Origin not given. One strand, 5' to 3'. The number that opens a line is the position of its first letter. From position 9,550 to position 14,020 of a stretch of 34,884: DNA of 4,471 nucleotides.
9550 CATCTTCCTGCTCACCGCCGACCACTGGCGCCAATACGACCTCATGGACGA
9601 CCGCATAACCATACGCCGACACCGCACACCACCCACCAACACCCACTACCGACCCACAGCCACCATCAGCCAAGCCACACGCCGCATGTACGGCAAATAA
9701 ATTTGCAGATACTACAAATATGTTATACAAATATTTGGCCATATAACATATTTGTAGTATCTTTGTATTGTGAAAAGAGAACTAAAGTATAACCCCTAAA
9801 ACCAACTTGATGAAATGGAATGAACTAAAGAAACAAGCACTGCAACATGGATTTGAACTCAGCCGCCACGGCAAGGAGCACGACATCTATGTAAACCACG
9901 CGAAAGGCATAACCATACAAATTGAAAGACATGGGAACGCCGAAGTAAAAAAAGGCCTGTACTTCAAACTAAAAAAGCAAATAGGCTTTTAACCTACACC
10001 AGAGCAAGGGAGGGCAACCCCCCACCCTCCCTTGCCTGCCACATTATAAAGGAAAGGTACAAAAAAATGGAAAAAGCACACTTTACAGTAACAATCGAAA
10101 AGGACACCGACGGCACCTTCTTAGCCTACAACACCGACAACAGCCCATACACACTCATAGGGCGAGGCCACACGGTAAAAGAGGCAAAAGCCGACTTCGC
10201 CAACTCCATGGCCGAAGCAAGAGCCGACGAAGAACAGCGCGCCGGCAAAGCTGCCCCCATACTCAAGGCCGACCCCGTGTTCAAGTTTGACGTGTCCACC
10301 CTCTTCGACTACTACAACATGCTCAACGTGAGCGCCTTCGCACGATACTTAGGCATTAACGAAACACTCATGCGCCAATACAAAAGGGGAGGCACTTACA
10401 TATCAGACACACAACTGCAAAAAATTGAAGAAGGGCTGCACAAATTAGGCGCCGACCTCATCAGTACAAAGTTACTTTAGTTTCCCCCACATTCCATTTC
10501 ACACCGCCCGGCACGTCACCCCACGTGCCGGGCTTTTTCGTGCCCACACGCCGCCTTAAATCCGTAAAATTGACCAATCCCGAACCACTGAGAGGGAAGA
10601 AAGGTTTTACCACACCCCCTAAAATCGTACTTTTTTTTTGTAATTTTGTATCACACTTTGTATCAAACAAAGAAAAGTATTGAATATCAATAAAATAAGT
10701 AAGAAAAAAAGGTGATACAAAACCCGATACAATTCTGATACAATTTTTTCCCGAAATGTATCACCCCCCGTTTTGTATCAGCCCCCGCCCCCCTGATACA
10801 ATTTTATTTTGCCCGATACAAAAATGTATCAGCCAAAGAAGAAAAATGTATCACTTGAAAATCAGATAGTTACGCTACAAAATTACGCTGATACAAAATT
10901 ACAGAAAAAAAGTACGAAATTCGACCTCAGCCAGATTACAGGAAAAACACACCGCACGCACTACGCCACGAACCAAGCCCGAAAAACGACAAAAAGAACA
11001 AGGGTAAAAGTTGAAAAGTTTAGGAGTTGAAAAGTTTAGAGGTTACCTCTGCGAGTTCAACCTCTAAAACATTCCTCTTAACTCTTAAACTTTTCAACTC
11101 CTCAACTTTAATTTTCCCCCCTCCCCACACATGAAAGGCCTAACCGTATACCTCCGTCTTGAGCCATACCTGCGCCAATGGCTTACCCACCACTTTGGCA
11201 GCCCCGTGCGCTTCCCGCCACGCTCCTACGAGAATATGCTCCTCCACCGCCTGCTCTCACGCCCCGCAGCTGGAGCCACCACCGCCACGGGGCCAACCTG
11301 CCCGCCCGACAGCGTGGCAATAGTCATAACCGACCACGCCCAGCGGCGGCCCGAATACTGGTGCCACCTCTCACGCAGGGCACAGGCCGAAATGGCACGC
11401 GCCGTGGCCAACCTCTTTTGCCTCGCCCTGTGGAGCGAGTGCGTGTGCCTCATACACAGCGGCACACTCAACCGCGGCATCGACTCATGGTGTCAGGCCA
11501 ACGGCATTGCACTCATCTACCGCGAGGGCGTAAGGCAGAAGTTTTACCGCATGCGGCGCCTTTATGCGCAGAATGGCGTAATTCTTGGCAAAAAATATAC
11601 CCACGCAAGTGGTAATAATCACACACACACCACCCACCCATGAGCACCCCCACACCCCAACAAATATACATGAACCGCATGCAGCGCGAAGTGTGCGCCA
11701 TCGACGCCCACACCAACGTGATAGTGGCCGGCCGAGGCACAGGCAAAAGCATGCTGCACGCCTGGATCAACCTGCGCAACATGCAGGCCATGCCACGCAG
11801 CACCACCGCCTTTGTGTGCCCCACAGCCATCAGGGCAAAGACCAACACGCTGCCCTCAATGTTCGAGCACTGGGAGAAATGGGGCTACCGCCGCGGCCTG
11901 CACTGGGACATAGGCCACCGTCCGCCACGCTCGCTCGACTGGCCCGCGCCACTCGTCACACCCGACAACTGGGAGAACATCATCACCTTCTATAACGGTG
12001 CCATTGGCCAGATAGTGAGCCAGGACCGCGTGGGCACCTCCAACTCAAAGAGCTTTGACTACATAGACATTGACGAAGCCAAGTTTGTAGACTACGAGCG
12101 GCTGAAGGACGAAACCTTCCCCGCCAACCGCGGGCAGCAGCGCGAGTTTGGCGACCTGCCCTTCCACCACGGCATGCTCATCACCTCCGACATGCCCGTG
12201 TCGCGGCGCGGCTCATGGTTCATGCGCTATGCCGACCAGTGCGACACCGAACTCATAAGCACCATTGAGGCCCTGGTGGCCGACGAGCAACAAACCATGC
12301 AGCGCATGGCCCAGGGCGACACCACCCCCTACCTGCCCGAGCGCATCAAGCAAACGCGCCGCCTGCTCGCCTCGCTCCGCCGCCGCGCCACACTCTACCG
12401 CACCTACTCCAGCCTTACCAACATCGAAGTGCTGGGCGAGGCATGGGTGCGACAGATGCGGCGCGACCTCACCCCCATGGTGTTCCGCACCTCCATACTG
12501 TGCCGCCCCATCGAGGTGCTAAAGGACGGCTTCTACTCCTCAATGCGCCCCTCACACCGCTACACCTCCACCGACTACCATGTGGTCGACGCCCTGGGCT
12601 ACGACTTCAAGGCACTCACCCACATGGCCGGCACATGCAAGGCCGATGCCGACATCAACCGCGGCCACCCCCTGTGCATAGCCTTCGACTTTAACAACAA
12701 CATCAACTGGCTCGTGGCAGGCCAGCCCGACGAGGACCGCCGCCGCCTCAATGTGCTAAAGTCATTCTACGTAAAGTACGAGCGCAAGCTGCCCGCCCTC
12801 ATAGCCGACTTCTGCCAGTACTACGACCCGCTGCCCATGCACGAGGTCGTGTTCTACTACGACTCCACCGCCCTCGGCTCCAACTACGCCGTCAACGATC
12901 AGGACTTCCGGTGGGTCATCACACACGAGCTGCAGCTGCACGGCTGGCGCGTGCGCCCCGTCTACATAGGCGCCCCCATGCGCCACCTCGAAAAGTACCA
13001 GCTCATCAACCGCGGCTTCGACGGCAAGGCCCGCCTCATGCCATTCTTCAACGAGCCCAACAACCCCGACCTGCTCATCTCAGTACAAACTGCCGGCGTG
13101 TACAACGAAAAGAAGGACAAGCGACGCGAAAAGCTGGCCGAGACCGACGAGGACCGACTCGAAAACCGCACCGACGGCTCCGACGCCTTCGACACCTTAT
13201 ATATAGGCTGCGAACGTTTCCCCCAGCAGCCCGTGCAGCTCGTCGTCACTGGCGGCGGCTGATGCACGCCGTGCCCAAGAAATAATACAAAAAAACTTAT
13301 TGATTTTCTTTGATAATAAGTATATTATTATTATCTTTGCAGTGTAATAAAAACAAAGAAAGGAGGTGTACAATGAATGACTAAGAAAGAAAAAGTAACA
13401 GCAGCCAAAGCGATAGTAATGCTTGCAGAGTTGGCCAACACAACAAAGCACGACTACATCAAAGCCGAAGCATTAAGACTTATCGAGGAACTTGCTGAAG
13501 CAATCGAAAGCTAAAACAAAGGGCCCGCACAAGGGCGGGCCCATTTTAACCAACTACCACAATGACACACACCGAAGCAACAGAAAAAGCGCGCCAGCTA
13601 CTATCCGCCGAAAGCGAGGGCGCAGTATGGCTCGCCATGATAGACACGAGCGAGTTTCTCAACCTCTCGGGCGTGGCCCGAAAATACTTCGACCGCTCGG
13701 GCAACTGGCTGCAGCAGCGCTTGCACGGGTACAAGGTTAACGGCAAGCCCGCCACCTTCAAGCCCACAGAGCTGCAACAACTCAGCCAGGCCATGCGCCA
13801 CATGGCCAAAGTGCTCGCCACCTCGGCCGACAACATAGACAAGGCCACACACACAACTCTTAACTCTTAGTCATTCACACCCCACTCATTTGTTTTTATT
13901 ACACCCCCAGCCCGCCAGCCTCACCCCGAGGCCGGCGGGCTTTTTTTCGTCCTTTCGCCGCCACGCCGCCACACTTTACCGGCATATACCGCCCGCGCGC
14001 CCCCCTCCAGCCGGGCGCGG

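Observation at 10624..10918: Twelve-copy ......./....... array bounded by 29-bp inverted repeats, between the hicAB moron and the terminase genes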

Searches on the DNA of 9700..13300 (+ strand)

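Call 11: search_dna_similar(query=window:9700-13300:+, collection=phages, mode=distant, max_rows=20)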
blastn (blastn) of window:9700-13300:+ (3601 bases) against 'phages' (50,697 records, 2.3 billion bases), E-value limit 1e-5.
No match.

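Call 102: search_rna_families(source=window, start=10400, end=11200, threshold=evalue, max_evalue=1)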
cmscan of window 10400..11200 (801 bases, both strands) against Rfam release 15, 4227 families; matches with E-value up to 1: 8.
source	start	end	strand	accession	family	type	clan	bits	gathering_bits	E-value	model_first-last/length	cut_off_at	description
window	10988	11121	-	RF01911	MIR2118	Gene; miRNA;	-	29.3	85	0.0015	1-170/170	no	MIR2118 microRNA precursor family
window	11005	11103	-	RF04210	MIR8643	Gene; miRNA;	-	25.8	135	0.0083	1-150/150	no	MIR8643 microRNA precursor family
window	10580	10738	+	RF02792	sRNA162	Gene; antisense;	-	23.7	78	0.069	1-190/190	no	Archaeal Small RNA 162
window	11013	11111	-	RF03792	MIR6462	Gene; miRNA;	-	23.2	96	0.16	1-119/119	no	MIR6462 microRNA precursor family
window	11016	11108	-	RF04128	MIR8562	Gene; miRNA;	-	22.7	211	0.085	1-242/242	no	MIR8562 microRNA precursor family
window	10708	10786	-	RF00826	mir-55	Gene; miRNA;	-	22.3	53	0.064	1-74/74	no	mir-55 microRNA precursor family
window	11017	11091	+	RF02726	sno_ZL63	Gene; snRNA; snoRNA; CD-box;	-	21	50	0.13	1-43/43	no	Small nucleolar RNA ZL63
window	11022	11137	-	RF02995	IMES-5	Gene; sRNA;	-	20.6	96.1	0.18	1-150/150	no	IMES-5 RNA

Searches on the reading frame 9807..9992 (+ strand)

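Call 9: search_protein_families(library=pfam, proteins=[window:9807-9992:+], max_evalue=0.01)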
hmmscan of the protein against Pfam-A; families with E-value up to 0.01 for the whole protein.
window:9807-9992:+ (61 aa): 1 family
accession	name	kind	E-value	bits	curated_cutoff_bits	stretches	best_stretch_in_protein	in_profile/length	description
PF07927.17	HicA_toxin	-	2.4e-08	34.4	27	1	4-60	1-57/58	HicA toxin of bacterial toxin-antitoxin,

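Call 10: search_protein_families(library=phrogs, proteins=[window:9807-9992:+], max_evalue=0.01)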
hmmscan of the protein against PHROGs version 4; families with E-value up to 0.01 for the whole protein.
window:9807-9992:+ (61 aa): 1 family
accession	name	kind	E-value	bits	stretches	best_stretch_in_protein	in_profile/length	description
phrog_353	-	moron, auxiliary metabolic gene and host takeover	5.8e-10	40.1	1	1-60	4-64/73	toxin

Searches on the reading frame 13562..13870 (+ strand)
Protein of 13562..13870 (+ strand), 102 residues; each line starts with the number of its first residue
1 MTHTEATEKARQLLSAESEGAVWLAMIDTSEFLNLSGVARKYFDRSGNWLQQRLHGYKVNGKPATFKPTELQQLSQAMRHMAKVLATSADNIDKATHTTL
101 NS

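Call 9: search_protein_families(library=pfam, proteins=[window:13562-13870:+], max_evalue=0.01)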
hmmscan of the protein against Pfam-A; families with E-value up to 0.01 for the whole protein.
window:13562-13870:+ (102 aa): 1 family
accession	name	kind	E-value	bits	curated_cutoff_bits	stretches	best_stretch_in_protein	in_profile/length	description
PF16476.10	DUF5053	-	6.4e-21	74.2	26.6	1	25-92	4-71/71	Domain of unknown function (DUF5053)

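Call 10: search_protein_families(library=phrogs, proteins=[window:13562-13870:+], max_evalue=0.01)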
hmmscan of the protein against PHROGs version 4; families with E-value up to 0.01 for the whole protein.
window:13562-13870:+ (102 aa): 0 families
